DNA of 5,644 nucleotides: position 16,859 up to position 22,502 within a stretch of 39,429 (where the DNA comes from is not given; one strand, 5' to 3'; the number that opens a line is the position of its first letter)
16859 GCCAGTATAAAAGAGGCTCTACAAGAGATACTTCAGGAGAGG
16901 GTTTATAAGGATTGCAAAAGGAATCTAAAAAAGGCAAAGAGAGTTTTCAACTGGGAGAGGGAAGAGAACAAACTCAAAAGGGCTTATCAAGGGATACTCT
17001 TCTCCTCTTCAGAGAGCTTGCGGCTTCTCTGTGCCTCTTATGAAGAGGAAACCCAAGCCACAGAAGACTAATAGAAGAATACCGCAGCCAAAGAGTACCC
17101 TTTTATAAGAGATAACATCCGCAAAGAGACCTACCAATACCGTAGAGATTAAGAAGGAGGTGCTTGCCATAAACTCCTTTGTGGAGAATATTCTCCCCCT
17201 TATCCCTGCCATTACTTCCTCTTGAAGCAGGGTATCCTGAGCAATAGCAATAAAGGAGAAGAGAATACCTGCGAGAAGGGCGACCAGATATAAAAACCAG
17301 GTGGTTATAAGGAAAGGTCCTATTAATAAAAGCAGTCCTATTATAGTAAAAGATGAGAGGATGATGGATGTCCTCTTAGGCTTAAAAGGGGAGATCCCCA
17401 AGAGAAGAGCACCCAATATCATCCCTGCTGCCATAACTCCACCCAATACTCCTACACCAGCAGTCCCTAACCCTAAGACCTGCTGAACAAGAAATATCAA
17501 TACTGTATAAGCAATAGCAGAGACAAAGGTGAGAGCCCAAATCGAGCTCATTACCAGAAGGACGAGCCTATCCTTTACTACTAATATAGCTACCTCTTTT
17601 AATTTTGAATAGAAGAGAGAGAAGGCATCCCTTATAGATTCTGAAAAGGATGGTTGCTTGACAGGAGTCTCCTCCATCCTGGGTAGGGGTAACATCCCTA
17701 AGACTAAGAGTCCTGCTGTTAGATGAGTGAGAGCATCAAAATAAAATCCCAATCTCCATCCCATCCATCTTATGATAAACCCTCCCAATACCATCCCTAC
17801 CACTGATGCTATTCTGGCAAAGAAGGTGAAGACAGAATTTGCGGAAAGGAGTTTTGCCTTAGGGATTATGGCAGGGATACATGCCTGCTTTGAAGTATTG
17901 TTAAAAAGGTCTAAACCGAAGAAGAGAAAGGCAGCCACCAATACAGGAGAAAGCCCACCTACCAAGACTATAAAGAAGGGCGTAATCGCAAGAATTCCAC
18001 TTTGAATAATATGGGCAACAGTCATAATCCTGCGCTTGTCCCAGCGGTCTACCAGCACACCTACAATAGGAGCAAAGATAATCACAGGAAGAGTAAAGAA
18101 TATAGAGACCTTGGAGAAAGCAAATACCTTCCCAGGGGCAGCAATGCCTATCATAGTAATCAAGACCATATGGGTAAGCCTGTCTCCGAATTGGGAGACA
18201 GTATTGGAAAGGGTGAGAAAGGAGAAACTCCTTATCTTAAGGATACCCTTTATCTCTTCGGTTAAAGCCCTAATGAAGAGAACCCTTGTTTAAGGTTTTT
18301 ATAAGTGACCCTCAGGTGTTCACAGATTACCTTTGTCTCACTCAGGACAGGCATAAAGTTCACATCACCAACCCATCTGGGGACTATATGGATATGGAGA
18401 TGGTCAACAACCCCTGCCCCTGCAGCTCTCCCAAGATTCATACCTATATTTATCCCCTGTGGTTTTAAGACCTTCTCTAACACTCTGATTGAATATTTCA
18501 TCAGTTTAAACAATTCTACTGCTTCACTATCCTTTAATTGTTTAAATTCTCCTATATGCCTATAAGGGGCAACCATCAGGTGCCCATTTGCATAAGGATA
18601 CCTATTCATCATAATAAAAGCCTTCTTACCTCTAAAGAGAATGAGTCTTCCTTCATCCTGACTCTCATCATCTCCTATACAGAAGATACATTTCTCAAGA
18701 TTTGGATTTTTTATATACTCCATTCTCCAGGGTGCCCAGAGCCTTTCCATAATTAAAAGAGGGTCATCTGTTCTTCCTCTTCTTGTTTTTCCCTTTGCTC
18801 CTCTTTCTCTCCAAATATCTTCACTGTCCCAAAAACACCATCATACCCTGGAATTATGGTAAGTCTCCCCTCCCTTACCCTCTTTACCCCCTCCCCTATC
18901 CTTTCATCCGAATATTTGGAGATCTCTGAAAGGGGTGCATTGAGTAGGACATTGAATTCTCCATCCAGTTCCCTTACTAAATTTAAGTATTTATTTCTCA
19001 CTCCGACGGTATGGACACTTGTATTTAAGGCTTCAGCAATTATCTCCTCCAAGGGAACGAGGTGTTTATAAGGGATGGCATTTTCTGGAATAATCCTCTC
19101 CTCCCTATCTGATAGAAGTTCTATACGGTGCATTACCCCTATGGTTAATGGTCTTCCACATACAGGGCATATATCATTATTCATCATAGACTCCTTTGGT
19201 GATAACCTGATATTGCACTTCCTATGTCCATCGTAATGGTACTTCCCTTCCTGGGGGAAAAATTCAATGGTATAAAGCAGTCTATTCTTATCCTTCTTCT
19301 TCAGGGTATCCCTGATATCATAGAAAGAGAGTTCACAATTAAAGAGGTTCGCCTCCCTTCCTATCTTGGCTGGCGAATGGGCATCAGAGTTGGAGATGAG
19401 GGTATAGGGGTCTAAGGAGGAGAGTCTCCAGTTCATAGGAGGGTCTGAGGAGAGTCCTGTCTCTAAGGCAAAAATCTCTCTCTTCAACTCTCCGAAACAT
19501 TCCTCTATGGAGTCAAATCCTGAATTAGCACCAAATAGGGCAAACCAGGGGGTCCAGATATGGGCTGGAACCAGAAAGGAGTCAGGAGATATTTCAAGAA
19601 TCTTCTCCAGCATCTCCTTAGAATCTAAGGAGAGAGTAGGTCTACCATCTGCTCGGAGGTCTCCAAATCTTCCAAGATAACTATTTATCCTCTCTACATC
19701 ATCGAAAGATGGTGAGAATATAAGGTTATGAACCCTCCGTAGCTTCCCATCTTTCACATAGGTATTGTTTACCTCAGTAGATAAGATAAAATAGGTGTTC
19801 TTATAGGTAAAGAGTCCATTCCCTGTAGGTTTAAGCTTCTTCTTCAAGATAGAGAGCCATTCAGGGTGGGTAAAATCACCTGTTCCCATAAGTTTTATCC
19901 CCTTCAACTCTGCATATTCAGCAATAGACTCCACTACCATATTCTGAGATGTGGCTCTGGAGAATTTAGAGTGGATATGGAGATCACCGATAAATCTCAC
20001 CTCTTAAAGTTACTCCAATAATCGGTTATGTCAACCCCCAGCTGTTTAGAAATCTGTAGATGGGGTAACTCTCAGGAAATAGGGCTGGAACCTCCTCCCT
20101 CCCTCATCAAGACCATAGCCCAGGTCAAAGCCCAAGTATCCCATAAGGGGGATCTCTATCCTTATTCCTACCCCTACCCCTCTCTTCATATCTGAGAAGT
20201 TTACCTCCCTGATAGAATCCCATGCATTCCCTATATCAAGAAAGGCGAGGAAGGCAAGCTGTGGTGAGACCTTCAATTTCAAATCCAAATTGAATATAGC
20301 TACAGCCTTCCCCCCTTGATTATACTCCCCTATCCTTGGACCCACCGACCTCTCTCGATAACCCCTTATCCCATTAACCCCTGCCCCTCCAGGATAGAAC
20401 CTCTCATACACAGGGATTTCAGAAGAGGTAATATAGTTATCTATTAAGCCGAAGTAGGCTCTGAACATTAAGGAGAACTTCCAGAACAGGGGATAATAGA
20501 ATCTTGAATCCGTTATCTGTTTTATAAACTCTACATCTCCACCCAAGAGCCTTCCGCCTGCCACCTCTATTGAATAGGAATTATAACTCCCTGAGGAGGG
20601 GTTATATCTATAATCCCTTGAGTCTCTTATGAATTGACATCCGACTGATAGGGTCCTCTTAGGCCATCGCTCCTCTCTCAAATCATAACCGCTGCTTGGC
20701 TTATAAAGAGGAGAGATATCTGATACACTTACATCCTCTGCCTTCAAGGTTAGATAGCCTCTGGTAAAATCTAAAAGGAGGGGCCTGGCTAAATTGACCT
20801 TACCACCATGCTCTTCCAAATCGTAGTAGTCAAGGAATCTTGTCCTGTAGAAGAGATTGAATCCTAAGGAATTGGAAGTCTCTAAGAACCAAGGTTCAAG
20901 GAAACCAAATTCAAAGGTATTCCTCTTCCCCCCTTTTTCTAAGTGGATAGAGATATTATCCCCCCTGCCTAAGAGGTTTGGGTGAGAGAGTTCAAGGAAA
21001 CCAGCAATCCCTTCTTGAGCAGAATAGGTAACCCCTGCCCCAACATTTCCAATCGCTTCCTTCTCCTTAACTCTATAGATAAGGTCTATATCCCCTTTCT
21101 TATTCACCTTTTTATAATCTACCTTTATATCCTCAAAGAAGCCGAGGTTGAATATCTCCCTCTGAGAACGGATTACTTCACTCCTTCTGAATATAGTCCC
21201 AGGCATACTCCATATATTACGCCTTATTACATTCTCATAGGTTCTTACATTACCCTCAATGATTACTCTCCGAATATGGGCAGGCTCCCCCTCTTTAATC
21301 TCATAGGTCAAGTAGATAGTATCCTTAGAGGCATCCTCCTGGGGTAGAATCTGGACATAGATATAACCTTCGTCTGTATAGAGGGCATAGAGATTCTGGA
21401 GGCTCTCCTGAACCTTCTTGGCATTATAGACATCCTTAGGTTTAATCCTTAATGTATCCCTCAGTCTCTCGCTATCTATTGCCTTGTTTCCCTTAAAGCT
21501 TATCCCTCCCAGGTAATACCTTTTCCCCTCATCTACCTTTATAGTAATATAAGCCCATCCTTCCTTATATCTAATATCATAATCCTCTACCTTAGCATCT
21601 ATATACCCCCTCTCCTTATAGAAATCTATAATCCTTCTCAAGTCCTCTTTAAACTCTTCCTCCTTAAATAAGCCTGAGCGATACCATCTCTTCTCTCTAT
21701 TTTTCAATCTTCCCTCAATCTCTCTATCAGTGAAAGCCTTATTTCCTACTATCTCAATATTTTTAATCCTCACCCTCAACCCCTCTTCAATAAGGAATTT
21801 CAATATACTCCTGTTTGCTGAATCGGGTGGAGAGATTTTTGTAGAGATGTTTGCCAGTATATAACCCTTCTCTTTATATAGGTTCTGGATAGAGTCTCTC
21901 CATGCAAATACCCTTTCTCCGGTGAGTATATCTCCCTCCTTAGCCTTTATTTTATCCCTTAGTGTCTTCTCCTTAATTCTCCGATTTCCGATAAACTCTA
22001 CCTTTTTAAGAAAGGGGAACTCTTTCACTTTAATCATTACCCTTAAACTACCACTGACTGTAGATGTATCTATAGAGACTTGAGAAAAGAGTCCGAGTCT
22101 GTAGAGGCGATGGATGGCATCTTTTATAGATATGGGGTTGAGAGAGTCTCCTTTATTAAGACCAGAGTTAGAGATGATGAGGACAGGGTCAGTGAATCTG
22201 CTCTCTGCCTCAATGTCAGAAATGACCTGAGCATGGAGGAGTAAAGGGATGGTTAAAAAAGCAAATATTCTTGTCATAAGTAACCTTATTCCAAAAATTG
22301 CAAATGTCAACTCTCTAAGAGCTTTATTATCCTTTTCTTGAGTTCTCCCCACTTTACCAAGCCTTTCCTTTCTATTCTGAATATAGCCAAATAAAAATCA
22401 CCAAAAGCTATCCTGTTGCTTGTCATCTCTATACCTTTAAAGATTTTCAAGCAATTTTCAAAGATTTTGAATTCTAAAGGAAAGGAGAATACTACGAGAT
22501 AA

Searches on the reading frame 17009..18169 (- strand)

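Call 75: search_protein_families(library=pfam, proteins=[window:17009-18169:-], max_evalue=0.0001)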
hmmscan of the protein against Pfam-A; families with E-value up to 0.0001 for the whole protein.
window:17009-18169:- (386 aa): 2 families
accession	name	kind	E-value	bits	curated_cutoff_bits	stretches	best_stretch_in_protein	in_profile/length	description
PF07690.21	MFS_1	-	4.5e-26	92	33.4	1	21-329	37-333/347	Major Facilitator Superfamily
PF05977.19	MFS_3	-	2.7e-14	53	27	1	23-370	52-387/524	Transmembrane secretion effector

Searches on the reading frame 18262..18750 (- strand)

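Call 75: search_protein_families(library=pfam, proteins=[window:18262-18750:-], max_evalue=0.0001)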
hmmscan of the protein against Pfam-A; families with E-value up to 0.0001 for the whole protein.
window:18262-18750:- (162 aa): 3 families
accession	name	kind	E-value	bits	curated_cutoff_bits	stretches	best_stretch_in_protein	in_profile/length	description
PF01230.28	HIT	-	3.2e-15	57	21.5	1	37-125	8-95/98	HIT domain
PF11969.13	DcpS_C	-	1.8e-08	35.3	24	1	20-123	1-100/114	Scavenger mRNA decapping enzyme C-term binding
PF04677.20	CwfJ_C_1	-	1.5e-06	28.5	21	1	15-90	8-81/122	Protein similar to CwfJ C-terminus 1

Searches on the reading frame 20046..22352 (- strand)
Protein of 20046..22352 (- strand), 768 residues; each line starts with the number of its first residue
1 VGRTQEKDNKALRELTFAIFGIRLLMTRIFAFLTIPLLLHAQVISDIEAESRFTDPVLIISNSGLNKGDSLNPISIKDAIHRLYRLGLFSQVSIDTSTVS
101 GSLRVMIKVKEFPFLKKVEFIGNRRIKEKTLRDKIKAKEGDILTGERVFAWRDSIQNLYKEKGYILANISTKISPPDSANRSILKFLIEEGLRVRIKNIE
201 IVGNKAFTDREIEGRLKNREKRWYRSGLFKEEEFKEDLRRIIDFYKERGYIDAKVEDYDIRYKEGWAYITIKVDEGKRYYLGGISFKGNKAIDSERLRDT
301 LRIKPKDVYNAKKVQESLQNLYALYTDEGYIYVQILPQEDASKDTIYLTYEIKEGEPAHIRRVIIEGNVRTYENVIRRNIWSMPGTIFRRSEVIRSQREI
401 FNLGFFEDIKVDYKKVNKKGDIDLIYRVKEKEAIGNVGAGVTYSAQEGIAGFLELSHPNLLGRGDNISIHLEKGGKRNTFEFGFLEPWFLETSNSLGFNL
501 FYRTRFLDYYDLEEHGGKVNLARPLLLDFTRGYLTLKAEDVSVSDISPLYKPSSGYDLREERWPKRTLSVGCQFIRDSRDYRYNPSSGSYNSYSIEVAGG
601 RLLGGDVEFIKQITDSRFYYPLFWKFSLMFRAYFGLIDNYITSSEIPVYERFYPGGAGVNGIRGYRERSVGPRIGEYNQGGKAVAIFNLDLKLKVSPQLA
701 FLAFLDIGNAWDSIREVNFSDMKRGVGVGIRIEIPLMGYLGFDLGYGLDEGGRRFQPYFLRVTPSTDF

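Call 75: search_protein_families(library=pfam, proteins=[window:20046-22352:-], max_evalue=0.0001)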
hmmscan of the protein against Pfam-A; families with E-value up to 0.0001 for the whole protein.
window:20046-22352:- (768 aa): 4 families
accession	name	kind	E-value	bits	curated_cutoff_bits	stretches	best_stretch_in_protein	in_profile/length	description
PF07244.20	POTRA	-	7e-62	206.5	21.3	4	279-355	1-79/79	Surface antigen variable number repeat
PF01103.29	Omp85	-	4.4e-50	171.5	24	1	459-748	1-306/325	Omp85 superfamily domain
PF08479.16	POTRA_2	-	1.5e-13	50.8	24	1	115-169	3-57/76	POTRA domain, ShlB-type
PF08478.15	POTRA_1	-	3.8e-06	27.5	23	0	195-219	2-26/69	POTRA domain, FtsQ-type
